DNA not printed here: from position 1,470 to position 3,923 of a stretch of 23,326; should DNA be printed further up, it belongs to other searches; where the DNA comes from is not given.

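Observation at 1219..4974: Partner-switching operon without a sigma factor: STAS + (membrane sensor-HAMP-PP2C-RsbW kinase) + (STAS-APH-like kinase)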

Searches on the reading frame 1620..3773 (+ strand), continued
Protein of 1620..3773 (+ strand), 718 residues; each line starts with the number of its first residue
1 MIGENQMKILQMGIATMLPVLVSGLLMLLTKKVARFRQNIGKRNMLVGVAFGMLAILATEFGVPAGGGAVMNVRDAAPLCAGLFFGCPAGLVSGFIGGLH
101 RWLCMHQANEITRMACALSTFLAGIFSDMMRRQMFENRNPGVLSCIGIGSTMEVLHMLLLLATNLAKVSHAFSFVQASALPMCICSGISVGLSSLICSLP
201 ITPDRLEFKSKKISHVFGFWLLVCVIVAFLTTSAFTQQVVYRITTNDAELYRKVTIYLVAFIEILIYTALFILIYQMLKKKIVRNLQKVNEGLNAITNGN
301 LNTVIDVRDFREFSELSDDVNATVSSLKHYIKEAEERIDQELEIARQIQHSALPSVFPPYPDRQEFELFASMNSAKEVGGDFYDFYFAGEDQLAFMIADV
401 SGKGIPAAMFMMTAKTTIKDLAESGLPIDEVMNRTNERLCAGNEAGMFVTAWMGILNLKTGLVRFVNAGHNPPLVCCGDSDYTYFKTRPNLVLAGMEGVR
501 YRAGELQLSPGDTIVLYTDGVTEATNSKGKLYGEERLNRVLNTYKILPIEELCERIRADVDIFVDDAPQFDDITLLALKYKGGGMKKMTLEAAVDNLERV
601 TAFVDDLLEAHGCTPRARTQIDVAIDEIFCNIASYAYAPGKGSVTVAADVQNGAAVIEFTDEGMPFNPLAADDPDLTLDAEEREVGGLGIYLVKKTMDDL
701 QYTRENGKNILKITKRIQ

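Call 68: find_homologous_proteins(query=window:1620-3773:+)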
Query window:1620-3773:+ (718 aa): 7999 proteins with E <= 0.001 among 8000 candidates; the best 120 are listed.
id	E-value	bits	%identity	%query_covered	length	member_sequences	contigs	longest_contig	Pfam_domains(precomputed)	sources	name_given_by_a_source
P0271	0.0e+0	1540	95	99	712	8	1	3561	PF13581.13,PF07694.18,PF07228.18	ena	-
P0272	0.0e+0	1045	64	100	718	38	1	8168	PF13581.13,PF07694.18,PF07228.18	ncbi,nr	ncbi:MAG: SpoIIE family protein phosphatase [Clostridia bacterium]|nr:SpoIIE family protein phosphat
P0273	0.0e+0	1040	63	100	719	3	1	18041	PF13581.13,PF02518.32,PF07694.18,PF07228.18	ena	-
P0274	0.0e+0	1015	63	100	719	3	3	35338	PF13581.13,PF02518.32,PF07694.18,PF07228.18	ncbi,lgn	-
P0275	6.3e-272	922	70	80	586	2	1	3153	PF07694.18,PF07228.18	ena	-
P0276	2.2e-269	914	69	80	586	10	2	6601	PF07694.18,PF07228.18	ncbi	-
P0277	3.7e-268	910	69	80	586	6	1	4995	PF07694.18,PF07228.18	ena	-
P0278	3.3e-267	907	57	98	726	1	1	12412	PF13581.13,PF07694.18,PF07228.18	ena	-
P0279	1.4e-265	901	68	81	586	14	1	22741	PF07694.18,PF07228.18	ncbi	-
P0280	4.0e-263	893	56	99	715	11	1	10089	PF13581.13,PF07694.18,PF07228.18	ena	-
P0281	1.0e-261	889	68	80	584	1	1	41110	PF07694.18,PF07228.18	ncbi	-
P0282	1.5e-261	888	57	98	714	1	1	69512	PF13581.13,PF02518.32,PF07694.18,PF07228.18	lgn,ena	-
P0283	2.1e-261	887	56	98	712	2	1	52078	PF13581.13,PF02518.32,PF07694.18,PF07228.18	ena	-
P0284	1.6e-260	885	56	98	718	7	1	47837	PF13581.13,PF07694.18,PF07228.18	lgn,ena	-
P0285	7.0e-260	882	56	99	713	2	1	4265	PF13581.13,PF07694.18,PF07228.18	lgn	-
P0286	4.6e-259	880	55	99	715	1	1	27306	PF13581.13,PF07694.18,PF07228.18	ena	-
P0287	5.4e-258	876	56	98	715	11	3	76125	PF13581.13,PF07694.18,PF07228.18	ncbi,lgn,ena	-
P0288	9.1e-258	875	67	80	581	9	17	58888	PF07694.18,PF07228.18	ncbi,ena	-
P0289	1.2e-257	875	67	80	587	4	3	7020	PF07694.18,PF07228.18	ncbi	-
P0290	4.6e-257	873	55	99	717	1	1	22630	PF13581.13,PF07694.18,PF07228.18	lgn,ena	-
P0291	8.3e-256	869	55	98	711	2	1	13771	PF13581.13,PF07694.18,PF07228.18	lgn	-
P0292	9.3e-254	862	55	99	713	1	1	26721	PF13581.13,PF07694.18,PF07228.18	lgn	-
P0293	1.1e-253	862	56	98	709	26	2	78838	PF13581.13,PF07694.18,PF07228.18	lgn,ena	-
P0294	4.5e-253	860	64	80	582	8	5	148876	PF07694.18,PF07228.18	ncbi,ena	-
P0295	5.9e-253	860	55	99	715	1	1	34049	PF13581.13,PF07694.18,PF07228.18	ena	-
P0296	8.4e-251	852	54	97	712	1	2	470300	PF13581.13,PF07694.18,PF07228.18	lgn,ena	-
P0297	1.4e-250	852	66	79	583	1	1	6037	PF07694.18,PF07228.18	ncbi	-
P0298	1.7e-250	851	54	98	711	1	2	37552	PF13581.13,PF07694.18,PF07228.18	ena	-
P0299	2.0e-250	851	54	97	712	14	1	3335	PF13581.13,PF07694.18,PF07228.18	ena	-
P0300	8.4e-250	849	54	98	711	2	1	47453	PF13581.13,PF07694.18,PF07228.18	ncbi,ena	-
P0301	9.1e-250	849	54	98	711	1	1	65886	PF13581.13,PF07694.18,PF07228.18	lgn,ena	-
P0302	1.1e-249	849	54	98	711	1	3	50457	PF13581.13,PF07694.18,PF07228.18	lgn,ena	-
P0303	1.2e-249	849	54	98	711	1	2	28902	PF13581.13,PF07694.18,PF07228.18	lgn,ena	-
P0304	1.8e-249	848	54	98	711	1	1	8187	PF13581.13,PF07694.18,PF07228.18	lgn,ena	-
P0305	2.0e-249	848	54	99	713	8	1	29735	PF13581.13,PF07694.18,PF07228.18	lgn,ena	-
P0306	2.5e-248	844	54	98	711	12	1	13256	PF13581.13,PF07694.18,PF07228.18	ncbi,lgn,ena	-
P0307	2.6e-248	844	55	98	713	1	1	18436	PF13581.13,PF07694.18,PF07228.18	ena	-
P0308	4.5e-247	840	54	98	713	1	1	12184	PF13581.13,PF07694.18,PF07228.18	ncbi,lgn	-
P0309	1.0e-246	839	63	80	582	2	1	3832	PF07155.18,PF07694.18,PF07228.18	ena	-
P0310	2.9e-246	837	54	98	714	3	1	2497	PF13581.13,PF07694.18,PF07228.18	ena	-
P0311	1.0e-245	836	53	98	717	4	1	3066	PF13581.13,PF07694.18,PF07228.18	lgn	-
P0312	3.1e-245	834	53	99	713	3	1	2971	PF13581.13,PF07694.18,PF07228.18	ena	-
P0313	4.0e-245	834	55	98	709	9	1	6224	PF13581.13,PF07694.18,PF07228.18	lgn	-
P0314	3.6e-243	827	53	99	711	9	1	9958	PF13581.13,PF07694.18,PF07228.18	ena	-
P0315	4.4e-243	827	52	99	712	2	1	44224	PF13581.13,PF07694.18,PF07228.18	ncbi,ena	-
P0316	6.4e-243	826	53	98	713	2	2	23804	PF13581.13,PF07694.18,PF07228.18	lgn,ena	-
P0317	9.6e-242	822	54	98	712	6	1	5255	PF13581.13,PF07694.18,PF07228.18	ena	-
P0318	1.3e-240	819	52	98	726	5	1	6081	PF13581.13,PF07694.18,PF07228.18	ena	-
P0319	6.5e-240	816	53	97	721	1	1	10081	PF13581.13,PF07694.18,PF07228.18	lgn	-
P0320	7.1e-240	816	52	98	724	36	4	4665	PF13581.13,PF07694.18,PF07228.18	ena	-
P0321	1.1e-239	816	53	98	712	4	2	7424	PF13581.13,PF07694.18,PF07228.18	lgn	-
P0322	3.9e-239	814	53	98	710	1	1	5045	PF13581.13,PF07694.18,PF07228.18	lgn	-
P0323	5.1e-239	813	52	98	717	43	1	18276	PF13581.13,PF07694.18,PF07228.18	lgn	-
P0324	2.0e-238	812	53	98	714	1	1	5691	PF13581.13,PF07694.18,PF07228.18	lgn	-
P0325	6.4e-236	803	52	98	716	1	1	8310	PF13581.13,PF07694.18,PF07228.18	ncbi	-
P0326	1.4e-234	799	59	66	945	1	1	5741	PF13581.13,PF07694.18,PF07228.18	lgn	-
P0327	2.0e-234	798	59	66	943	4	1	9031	PF13581.13,PF07694.18,PF07228.18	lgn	-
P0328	3.9e-233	794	58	66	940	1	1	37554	PF13581.13,PF07694.18,PF07228.18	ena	-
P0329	3.9e-233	794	53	96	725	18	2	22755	PF00672.31,PF13581.13,PF07694.18,PF07228.18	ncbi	-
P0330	2.7e-232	791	61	80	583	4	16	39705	PF07694.18,PF07228.18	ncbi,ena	-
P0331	1.1e-231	789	58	65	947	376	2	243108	PF13581.13,PF07694.18,PF07228.18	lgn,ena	-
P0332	4.7e-231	787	59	67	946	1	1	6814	PF13581.13,PF07694.18,PF07228.18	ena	-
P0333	6.5e-231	787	50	99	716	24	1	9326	PF13581.13,PF07694.18,PF07228.18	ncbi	-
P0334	6.9e-230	783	55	67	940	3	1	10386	PF13581.13,PF07694.18,PF07228.18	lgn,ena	-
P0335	3.8e-229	781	57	66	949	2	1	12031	PF13581.13,PF07694.18,PF07228.18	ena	-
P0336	2.1e-228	778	56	87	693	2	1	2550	PF07694.18,PF07228.18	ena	-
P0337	7.8e-228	777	57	68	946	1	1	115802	PF13581.13,PF07694.18,PF07228.18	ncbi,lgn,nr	ncbi:MAG: SpoIIE family protein phosphatase [Bacillota bacterium]|nr:SpoIIE family protein phosphata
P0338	8.6e-228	776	56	68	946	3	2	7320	PF13581.13,PF07694.18,PF07228.18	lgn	-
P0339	5.5e-227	774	53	95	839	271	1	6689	PF13581.13,PF07694.18,PF07228.18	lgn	-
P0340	1.2e-226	773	50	98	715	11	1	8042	PF13581.13,PF07694.18,PF07228.18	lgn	-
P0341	2.1e-226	772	57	67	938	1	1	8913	PF13581.13,PF07694.18,PF07228.18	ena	-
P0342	4.6e-226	771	55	68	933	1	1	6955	PF13581.13,PF07694.18,PF07228.18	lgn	-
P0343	5.6e-226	770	55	68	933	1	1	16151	PF13581.13,PF07694.18,PF07228.18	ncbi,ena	-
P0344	5.9e-226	770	55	68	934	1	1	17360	PF13581.13,PF07694.18,PF07228.18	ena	-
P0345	6.3e-226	770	55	68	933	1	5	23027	PF13581.13,PF07694.18,PF07228.18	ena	-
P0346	1.4e-225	769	55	66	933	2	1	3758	PF13581.13,PF07694.18,PF07228.18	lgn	-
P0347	2.1e-225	769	56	66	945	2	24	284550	PF13581.13,PF07694.18,PF07228.18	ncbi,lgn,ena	-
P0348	1.0e-224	766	55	68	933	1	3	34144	PF13581.13,PF07694.18,PF07228.18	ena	-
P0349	1.4e-224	766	54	66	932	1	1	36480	PF13581.13,PF07694.18,PF07228.18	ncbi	-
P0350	1.5e-224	766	57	66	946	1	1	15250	PF13581.13,PF07694.18,PF07228.18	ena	-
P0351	2.1e-224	765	52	72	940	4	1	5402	PF13581.13,PF07694.18,PF07228.18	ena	-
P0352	4.4e-224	764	55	66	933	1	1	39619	PF13581.13,PF07694.18,PF07228.18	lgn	-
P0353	4.4e-224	764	50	98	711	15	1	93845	PF13581.13,PF07694.18,PF07228.18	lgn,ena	-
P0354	5.7e-224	764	55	66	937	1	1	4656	PF13581.13,PF07694.18,PF07228.18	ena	-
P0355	8.4e-224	763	55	66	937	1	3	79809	PF13581.13,PF07694.18,PF07228.18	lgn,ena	-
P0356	9.0e-224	763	55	66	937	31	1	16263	PF13581.13,PF07694.18,PF07228.18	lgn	-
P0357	9.3e-224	763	55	66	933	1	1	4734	PF13581.13,PF07694.18,PF07228.18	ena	-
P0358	9.4e-224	763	55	65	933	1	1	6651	PF13581.13,PF07694.18,PF07228.18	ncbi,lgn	-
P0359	1.3e-223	763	55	66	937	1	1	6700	PF13581.13,PF07694.18,PF07228.18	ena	-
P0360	1.3e-223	763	55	66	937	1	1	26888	PF13581.13,PF07694.18,PF07228.18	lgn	-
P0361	1.5e-223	762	55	66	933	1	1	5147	PF13581.13,PF07694.18,PF07228.18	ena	-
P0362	1.7e-223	762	55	66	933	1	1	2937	PF13581.13,PF07694.18,PF07228.18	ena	-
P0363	2.1e-223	762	55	66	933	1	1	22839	PF13581.13,PF07694.18,PF07228.18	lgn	-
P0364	2.5e-223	762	55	66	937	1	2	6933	PF13581.13,PF07694.18,PF07228.18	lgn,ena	-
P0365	2.5e-223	762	55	66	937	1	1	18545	PF13581.13,PF07694.18,PF07228.18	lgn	-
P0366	2.9e-223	761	55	66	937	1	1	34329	PF13581.13,PF07694.18,PF07228.18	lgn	-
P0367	2.9e-223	761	55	66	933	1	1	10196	PF13581.13,PF07694.18,PF07228.18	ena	-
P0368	4.0e-223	761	55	66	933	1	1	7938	PF13581.13,PF07694.18,PF07228.18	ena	-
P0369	4.6e-223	761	55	66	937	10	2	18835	PF13581.13,PF07694.18,PF07228.18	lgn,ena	-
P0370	4.8e-223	761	55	66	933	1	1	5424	PF13581.13,PF07694.18,PF07228.18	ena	-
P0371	4.8e-223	761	58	66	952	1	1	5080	PF13581.13,PF07694.18,PF07228.18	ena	-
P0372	5.6e-223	760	54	66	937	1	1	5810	PF13581.13,PF07694.18,PF07228.18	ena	-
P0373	5.6e-223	760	55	66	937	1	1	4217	PF13581.13,PF07694.18,PF07228.18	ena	-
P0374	5.9e-223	760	55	66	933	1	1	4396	PF13581.13,PF07694.18,PF07228.18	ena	-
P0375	6.1e-223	760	55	66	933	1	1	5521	PF13581.13,PF07694.18,PF07228.18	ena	-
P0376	6.8e-223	760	55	66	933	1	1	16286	PF13581.13,PF07694.18,PF07228.18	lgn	-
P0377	7.7e-223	760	54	65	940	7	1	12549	PF13581.13,PF07694.18,PF07228.18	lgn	-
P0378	1.0e-222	760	54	66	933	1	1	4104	PF13581.13,PF07694.18,PF07228.18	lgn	-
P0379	1.0e-222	760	55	66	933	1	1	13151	PF13581.13,PF07694.18,PF07228.18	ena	-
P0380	1.1e-222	760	52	71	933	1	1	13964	PF13581.13,PF07694.18,PF07228.18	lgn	-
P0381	1.1e-222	759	55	66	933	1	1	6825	PF13581.13,PF07694.18,PF07228.18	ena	-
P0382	1.1e-222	759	55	66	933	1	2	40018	PF13581.13,PF07694.18,PF07228.18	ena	-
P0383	1.2e-222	759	55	66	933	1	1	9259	PF13581.13,PF07694.18,PF07228.18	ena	-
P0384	1.2e-222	759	54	66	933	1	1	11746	PF13581.13,PF07694.18,PF07228.18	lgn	-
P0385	1.3e-222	759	54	66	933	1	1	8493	PF13581.13,PF07694.18,PF07228.18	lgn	-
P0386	1.4e-222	759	56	66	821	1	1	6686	PF07155.18,PF13581.13,PF07694.18,PF07228.18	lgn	-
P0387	1.7e-222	759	55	66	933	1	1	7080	PF13581.13,PF07694.18,PF07228.18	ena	-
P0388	1.8e-222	759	55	66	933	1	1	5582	PF13581.13,PF07694.18,PF07228.18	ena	-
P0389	2.2e-222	758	55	66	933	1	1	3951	PF13581.13,PF07694.18,PF07228.18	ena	-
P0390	2.3e-222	758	55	66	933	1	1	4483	PF13581.13,PF07694.18,PF07228.18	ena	-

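Call 69: find_encoding_contigs(protein=P0296, flank=6000, max_places=2)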
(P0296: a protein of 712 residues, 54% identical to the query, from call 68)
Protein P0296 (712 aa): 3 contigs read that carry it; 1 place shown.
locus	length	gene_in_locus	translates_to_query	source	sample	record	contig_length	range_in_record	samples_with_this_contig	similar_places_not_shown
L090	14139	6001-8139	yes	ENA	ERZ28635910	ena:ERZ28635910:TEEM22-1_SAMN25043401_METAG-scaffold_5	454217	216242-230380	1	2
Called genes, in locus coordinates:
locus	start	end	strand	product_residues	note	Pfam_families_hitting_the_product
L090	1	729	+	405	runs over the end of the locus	PF22020:RlmL_1st, PF02926:THUMP, PF01170:UPF0020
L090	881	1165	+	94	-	PF00166:Cpn10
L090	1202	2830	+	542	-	PF00118:Cpn60_TCP1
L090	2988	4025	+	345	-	PF06081:ArAE_1, PF11728:ArAE_1_C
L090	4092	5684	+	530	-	PF00375:SDF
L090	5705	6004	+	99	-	PF01740:STAS, PF13466:STAS_2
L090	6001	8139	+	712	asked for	PF07694:5TM-5TMR_LYT, PF07228:SpoIIE, PF13581:HATPase_c_2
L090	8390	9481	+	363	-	PF02729:OTCace_N, PF00185:OTCace, PF02748:PyrI_C (weak)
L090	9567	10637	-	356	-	PF00069:Pkinase, PF07714:PK_Tyr_Ser-Thr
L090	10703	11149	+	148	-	-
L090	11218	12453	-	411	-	PF05673:DUF815, PF00004:AAA (weak)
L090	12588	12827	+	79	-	-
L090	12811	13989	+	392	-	PF00266:Aminotran_5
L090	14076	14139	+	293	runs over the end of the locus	PF19293:CdaA_N, PF02457:DAC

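Call 70: find_encoding_contigs(protein=P0347, flank=6000, max_places=2)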
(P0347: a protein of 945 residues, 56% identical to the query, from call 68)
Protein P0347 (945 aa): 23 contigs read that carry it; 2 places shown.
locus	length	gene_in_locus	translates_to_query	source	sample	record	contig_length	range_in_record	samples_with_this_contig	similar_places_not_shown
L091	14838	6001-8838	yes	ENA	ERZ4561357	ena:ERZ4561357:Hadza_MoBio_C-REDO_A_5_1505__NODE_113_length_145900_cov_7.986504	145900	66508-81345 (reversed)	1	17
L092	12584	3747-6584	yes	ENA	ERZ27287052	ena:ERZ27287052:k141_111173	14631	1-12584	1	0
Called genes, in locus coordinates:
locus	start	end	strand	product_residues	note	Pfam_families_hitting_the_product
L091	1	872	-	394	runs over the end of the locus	PF01757:Acyl_transf_3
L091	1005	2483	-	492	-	PF09547:SpoIVA_ATPase, PF20438:SpoIVA_middle, PF20439:SpoIVA_C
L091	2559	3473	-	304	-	PF01544:CorA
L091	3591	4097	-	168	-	PF13240:Zn_Ribbon_1, PF09685:MamF_MmsF (weak)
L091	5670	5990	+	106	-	PF01740:STAS, PF13466:STAS_2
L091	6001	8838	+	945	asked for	PF07694:5TM-5TMR_LYT, PF07228:SpoIIE, PF13581:HATPase_c_2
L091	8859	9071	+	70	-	-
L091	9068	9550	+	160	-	PF04542:Sigma70_r2, PF07638:Sigma70_ECF (faint), PF08281:Sigma70_r4_2, PF04545:Sigma70_r4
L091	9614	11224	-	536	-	PF00890:FAD_binding_2 (weak), PF01266:DAO, PF01946:Thi4 (weak), PF07992:Pyr_redox_2, PF13450:NAD_binding_8, PF13738:Pyr_redox_3, PF00070:Pyr_redox, PF13192:Thioredoxin_3, +3 more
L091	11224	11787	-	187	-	PF00578:AhpC-TSA, PF08534:Redoxin, PF02630:SCO1-SenC (faint), PF10417:1-cysPrx_C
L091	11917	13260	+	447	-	PF01554:MatE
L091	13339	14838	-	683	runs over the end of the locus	PF02687:FtsX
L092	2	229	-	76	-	?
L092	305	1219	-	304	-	PF01544:CorA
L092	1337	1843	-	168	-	PF13240:Zn_Ribbon_1, PF09685:MamF_MmsF (weak)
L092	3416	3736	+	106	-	PF01740:STAS, PF13466:STAS_2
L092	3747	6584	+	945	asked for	PF07694:5TM-5TMR_LYT, PF07228:SpoIIE, PF13581:HATPase_c_2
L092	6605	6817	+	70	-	-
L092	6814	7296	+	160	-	PF04542:Sigma70_r2, PF07638:Sigma70_ECF (faint), PF08281:Sigma70_r4_2, PF04545:Sigma70_r4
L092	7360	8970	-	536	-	PF00890:FAD_binding_2 (weak), PF01266:DAO, PF01946:Thi4 (weak), PF07992:Pyr_redox_2, PF13450:NAD_binding_8, PF13738:Pyr_redox_3, PF00070:Pyr_redox, PF13192:Thioredoxin_3, +3 more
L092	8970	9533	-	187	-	PF00578:AhpC-TSA, PF08534:Redoxin, PF02630:SCO1-SenC (faint), PF10417:1-cysPrx_C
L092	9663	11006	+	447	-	PF01554:MatE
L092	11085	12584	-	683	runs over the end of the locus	PF02687:FtsX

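Call 71: find_encoding_contigs(protein=P0294, flank=6000, max_places=2)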
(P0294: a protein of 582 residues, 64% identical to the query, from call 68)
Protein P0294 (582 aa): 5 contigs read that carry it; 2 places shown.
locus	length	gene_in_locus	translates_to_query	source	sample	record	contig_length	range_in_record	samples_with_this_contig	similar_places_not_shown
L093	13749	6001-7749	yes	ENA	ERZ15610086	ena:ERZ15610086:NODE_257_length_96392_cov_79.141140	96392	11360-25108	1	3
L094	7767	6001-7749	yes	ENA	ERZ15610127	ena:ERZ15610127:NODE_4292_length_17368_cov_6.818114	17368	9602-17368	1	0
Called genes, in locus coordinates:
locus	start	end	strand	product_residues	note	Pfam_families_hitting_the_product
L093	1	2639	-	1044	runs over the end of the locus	PF00133:tRNA-synt_1, PF09334:tRNA-synt_1g, PF08264:Anticodon_1, PF19302:DUF5915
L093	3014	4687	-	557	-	PF00149:Metallophos, PF09587:PGA_cap, PF02872:5_nucleotid_C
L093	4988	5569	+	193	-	PF13328:HD_4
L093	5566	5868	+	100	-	PF01740:STAS, PF13466:STAS_2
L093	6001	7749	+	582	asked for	PF07694:5TM-5TMR_LYT, PF07228:SpoIIE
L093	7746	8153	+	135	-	PF13581:HATPase_c_2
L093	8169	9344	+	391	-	PF01740:STAS, PF13466:STAS_2, PF01636:APH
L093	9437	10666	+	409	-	PF12832:MFS_1_like, PF07690:MFS_1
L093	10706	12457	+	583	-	PF07228:SpoIIE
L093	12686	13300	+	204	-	PF08239:SH3_3 (faint)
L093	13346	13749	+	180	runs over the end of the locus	-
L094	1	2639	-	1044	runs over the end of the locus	PF00133:tRNA-synt_1, PF09334:tRNA-synt_1g, PF08264:Anticodon_1, PF19302:DUF5915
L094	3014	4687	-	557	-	PF00149:Metallophos, PF09587:PGA_cap, PF02872:5_nucleotid_C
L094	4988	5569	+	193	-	PF13328:HD_4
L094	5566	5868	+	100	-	PF01740:STAS, PF13466:STAS_2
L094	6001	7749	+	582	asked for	PF07694:5TM-5TMR_LYT, PF07228:SpoIIE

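Call 73: find_related_loci(query=A4, collection=metagenome_contigs, flank=6000)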
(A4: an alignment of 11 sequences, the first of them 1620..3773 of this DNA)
Query A4 (718 aa) in metagenome_contigs; peptide patterns used: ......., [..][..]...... (x = any residue, [..] = any of these).
600 stretches matched a pattern (row limit reached: there are more); 580 encode a relative of the query (tblastn E <= 1e-3); the best 80 are kept; 80 distinct loci.
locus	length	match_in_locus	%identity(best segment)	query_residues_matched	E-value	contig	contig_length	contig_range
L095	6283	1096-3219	53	5-713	0e+0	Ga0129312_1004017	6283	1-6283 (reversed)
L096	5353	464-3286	51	17-717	1e-165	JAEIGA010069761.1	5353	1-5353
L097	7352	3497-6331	52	9-718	1e-162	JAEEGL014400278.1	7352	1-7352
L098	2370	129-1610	49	210-717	2e-169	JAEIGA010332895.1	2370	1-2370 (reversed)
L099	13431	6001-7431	52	239-715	8e-156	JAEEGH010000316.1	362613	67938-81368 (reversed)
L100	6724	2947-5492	63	246-710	9e-141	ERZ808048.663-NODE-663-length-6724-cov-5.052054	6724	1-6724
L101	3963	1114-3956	61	4-717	9e-164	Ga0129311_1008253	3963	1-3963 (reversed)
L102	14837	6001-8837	61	4-715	3e-163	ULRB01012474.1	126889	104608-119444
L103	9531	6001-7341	46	282-715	3e-123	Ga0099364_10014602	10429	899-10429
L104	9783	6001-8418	57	5-581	8e-119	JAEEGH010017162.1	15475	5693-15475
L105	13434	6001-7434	41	252-716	1e-115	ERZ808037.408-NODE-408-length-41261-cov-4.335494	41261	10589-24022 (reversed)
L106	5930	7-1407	44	265-717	7e-115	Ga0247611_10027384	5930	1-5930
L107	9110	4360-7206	41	7-713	5e-113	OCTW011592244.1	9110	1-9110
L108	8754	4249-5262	53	246-581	6e-112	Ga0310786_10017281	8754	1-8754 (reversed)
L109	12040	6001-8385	50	7-580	6e-110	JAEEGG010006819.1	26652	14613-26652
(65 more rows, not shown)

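Call 75: search_protein_families(library=pfam, proteins=[L091:8859-9068:+], max_evalue=0.001)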
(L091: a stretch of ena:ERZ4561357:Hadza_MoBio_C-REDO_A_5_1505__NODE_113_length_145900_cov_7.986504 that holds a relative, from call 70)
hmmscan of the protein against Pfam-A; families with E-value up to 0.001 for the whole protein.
L091:8859-9068:+ (70 aa): 0 families

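Call 81: search_protein_families(library=padloc, proteins=[window:1638-3773:+], max_evalue=0.001)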
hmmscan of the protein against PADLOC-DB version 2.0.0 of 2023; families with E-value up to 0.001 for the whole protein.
window:1638-3773:+ (712 aa): 0 families
